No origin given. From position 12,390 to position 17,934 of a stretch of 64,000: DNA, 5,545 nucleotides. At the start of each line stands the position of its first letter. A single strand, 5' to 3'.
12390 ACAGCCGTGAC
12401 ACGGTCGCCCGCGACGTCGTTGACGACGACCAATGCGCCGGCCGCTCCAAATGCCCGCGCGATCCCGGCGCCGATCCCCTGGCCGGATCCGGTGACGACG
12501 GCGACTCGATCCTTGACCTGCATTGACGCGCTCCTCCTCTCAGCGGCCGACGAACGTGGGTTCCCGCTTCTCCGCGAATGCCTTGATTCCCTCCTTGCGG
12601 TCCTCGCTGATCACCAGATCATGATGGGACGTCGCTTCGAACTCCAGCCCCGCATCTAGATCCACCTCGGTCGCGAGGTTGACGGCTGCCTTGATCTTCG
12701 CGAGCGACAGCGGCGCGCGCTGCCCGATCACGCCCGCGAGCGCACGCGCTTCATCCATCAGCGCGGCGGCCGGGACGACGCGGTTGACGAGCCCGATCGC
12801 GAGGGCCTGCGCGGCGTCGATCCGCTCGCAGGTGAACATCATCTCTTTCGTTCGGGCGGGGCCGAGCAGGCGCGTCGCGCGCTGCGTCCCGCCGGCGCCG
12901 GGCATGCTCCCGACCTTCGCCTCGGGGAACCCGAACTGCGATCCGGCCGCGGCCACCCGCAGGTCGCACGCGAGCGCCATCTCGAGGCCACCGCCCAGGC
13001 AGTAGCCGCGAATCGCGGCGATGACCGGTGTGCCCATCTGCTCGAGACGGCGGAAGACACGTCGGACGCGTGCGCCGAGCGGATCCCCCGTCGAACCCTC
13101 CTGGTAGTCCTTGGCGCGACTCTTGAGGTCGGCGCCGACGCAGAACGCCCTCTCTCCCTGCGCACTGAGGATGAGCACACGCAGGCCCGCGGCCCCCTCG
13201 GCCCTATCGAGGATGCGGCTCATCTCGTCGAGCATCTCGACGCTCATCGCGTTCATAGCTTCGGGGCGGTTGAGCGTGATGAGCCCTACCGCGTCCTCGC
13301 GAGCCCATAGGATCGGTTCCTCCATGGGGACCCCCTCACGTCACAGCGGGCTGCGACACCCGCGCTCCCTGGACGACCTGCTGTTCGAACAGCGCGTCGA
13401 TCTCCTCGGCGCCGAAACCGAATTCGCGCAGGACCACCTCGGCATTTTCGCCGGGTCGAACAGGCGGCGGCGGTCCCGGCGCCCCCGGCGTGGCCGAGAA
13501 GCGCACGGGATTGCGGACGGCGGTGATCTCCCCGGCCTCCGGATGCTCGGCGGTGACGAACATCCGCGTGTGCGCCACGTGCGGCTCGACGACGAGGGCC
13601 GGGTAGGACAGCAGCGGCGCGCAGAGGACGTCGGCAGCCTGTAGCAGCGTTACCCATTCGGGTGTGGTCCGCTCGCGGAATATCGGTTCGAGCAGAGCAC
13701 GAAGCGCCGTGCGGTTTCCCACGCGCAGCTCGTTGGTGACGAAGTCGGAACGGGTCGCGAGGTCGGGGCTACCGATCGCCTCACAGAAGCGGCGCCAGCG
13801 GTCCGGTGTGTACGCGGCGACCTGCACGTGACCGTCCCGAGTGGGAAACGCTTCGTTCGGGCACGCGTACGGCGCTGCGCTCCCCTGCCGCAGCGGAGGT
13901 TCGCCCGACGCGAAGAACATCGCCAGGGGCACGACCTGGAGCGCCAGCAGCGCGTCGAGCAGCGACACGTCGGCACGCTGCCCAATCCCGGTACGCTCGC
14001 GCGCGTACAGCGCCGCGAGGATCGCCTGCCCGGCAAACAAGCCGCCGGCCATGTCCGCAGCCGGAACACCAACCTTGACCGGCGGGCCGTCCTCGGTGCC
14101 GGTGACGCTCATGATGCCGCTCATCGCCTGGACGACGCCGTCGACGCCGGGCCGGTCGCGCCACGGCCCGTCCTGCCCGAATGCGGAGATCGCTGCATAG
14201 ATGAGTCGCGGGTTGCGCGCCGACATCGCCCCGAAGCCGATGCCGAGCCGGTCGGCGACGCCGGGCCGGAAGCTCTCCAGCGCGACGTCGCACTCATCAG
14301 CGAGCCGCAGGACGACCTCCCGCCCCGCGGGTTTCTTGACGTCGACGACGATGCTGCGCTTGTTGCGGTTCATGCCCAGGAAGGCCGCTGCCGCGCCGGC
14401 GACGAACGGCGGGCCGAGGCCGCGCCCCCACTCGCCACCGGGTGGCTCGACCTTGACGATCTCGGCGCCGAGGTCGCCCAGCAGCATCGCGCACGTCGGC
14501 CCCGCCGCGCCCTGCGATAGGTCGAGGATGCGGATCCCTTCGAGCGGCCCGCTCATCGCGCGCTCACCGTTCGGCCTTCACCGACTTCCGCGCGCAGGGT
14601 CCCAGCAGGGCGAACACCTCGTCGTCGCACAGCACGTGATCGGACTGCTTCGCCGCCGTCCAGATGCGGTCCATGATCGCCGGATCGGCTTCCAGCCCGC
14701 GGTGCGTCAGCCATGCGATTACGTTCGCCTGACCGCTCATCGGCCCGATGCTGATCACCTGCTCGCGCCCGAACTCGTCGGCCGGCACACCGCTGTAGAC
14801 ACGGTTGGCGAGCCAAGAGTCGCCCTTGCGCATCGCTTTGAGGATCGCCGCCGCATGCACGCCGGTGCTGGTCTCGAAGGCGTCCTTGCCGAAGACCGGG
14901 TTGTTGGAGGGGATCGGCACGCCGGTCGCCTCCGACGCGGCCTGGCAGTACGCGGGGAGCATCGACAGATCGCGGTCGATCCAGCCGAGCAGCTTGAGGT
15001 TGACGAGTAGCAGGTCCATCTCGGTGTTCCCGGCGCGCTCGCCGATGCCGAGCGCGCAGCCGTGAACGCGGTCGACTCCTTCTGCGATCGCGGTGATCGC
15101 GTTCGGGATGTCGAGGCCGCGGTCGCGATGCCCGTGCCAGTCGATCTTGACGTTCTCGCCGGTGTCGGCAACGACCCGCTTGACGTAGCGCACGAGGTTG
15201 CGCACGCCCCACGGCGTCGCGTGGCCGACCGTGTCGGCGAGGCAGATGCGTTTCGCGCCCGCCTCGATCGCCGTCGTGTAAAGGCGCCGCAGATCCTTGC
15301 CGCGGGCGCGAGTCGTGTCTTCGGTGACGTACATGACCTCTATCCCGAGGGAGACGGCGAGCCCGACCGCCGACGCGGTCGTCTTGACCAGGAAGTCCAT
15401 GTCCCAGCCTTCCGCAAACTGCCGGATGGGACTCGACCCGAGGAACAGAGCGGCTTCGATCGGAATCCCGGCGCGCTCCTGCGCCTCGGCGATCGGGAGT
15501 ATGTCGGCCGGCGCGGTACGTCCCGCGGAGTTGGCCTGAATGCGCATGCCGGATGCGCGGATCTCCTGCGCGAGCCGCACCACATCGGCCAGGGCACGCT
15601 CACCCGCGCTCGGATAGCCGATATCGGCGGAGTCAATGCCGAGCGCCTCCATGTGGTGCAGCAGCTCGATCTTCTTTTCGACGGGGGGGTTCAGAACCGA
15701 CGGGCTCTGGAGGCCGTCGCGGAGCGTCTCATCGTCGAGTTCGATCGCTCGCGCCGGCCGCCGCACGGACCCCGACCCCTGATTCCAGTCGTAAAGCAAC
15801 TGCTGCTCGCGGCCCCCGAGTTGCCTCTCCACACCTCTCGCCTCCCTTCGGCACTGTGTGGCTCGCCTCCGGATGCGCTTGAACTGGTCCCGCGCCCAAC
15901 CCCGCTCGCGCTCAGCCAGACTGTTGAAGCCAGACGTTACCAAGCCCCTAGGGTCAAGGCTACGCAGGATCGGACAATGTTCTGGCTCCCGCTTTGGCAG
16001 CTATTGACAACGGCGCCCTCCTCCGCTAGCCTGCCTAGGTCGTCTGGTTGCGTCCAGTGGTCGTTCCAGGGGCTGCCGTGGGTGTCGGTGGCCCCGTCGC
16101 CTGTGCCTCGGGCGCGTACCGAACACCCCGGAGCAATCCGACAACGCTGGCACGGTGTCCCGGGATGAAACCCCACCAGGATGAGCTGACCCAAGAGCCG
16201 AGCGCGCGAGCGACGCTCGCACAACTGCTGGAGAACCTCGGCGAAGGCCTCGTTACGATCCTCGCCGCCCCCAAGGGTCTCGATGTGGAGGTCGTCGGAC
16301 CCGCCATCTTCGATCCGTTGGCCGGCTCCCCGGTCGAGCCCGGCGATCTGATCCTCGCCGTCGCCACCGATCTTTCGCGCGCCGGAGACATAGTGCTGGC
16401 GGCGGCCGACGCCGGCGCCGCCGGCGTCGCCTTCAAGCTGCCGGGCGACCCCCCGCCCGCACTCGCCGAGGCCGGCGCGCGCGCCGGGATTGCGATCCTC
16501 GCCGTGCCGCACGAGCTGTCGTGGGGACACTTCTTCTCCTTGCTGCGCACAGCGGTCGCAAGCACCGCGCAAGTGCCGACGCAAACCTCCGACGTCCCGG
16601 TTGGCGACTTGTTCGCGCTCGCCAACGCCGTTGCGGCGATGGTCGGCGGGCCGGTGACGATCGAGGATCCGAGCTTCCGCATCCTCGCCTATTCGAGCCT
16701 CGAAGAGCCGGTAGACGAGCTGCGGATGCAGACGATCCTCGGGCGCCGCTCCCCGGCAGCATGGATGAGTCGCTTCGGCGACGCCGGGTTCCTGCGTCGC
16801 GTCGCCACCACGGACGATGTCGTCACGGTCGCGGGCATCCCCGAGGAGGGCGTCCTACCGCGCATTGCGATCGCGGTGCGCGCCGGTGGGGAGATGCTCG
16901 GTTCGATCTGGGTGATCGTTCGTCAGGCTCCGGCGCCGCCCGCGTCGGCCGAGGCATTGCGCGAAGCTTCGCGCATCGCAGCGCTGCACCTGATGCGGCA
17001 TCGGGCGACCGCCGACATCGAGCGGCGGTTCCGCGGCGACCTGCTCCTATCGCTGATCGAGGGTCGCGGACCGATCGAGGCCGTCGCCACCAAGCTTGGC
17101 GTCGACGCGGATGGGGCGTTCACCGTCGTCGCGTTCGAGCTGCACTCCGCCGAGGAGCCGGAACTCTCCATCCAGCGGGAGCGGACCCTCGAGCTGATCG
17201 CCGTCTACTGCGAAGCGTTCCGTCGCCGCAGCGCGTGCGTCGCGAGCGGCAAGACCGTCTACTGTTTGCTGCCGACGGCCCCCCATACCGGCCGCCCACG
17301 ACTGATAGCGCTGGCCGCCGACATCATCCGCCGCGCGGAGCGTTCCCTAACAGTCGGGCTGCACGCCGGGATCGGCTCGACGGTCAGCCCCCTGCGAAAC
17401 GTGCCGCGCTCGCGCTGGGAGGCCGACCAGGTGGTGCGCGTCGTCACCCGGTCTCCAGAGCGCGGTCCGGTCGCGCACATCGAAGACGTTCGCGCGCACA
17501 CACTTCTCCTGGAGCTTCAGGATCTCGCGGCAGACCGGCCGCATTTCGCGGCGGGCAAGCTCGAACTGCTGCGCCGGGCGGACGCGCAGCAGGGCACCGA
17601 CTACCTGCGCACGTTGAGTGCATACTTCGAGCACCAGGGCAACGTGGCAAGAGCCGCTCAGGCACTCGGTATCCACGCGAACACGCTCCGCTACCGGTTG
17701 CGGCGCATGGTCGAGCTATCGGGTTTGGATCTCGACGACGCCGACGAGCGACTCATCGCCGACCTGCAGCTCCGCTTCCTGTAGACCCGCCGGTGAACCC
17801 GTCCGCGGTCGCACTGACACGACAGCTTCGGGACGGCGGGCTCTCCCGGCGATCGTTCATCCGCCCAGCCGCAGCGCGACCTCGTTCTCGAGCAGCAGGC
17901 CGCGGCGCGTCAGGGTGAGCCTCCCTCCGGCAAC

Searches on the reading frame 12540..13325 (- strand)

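Call 28: search_protein_families(library=pfam, proteins=[window:12540-13325:-], max_evalue=0.00001)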
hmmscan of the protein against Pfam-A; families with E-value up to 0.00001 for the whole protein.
window:12540-13325:- (261 aa): 2 families
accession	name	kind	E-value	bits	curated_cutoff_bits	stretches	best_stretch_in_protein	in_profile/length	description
PF00378.25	ECH_1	-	5.4e-67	226.2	27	1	10-260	3-250/251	Enoyl-CoA hydratase/isomerase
PF16113.10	ECH_2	-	5.5e-37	128.4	27.2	1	13-196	1-184/335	Enoyl-CoA hydratase/isomerase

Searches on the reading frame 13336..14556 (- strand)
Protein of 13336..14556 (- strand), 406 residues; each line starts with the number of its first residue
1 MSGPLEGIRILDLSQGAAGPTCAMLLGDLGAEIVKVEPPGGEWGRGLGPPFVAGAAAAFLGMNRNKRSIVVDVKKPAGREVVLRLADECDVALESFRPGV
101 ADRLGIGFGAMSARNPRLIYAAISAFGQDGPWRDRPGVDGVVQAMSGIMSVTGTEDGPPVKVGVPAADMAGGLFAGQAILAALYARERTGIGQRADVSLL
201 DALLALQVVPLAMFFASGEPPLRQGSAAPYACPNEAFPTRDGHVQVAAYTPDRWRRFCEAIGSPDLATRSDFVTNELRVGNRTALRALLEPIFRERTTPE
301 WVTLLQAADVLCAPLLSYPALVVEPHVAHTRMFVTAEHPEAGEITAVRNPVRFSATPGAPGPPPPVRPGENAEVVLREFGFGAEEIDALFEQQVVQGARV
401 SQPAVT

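Call 28: search_protein_families(library=pfam, proteins=[window:13336-14556:-], max_evalue=0.00001)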
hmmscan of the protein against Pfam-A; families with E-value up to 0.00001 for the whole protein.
window:13336-14556:- (406 aa): 1 family
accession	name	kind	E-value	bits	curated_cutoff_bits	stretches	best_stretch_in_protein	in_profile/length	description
PF02515.22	CoA_transf_3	-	1.1e-126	423.3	23.3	1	5-366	1-361/366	CoA-transferase family III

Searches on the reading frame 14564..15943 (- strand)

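Call 28: search_protein_families(library=pfam, proteins=[window:14564-15943:-], max_evalue=0.00001)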
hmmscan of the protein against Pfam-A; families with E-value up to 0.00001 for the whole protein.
window:14564-15943:- (459 aa): 1 family
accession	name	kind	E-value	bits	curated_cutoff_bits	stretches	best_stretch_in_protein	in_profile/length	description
PF00682.25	HMGL-like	-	4.2e-41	141.5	29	1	67-321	2-244/260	HMGL-like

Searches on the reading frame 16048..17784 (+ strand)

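Call 28: search_protein_families(library=pfam, proteins=[window:16048-17784:+], max_evalue=0.00001)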
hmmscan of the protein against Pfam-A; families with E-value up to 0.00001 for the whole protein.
window:16048-17784:+ (578 aa): 3 families
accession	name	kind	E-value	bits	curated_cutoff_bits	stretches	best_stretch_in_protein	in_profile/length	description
PF13556.12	HTH_30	-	1.8e-21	76.1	27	1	519-576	1-58/59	PucR C-terminal helix-turn-helix domain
PF17853.6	GGDEF_2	-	1.1e-12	48.6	24.5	1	343-465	8-116/116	GGDEF-like domain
PF02954.25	HTH_8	-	2.8e-07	30.6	22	1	528-553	16-41/42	Bacterial regulatory protein, Fis family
